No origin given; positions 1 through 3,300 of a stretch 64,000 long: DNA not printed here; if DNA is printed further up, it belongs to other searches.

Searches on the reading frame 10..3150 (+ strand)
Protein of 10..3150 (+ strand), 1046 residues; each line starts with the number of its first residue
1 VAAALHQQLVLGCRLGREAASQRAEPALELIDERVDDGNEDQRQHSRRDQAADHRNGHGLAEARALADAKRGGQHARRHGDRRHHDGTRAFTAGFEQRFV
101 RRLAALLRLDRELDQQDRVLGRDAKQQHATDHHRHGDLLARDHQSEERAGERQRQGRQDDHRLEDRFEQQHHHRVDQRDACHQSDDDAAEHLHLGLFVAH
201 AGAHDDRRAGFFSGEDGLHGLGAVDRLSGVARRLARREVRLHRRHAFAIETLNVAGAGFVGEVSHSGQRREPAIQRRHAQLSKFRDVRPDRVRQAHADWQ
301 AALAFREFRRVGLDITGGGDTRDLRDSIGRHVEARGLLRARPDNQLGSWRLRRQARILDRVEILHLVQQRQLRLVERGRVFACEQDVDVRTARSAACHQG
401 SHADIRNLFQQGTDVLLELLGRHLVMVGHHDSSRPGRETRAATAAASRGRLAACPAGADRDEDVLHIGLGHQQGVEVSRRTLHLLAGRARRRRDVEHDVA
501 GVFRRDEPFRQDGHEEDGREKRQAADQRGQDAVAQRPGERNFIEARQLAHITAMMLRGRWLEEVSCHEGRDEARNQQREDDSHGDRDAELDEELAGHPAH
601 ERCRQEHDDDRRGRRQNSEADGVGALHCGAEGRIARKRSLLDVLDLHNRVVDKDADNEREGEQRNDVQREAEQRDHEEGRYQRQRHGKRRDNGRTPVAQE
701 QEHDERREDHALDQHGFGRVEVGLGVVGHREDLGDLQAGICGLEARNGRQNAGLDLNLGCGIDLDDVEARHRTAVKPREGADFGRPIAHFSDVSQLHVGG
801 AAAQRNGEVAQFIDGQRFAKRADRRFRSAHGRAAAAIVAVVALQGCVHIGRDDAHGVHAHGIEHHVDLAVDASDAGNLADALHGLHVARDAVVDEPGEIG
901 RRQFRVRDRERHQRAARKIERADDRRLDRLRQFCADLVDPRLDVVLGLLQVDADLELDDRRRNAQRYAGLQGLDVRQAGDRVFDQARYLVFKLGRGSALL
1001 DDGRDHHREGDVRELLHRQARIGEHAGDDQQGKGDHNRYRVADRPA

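Call 33: search_protein_families(library=pfam, proteins=[window:10-3150:+], max_evalue=0.00001)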
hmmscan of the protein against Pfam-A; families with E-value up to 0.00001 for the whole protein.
window:10-3150:+ (1046 aa): 0 families
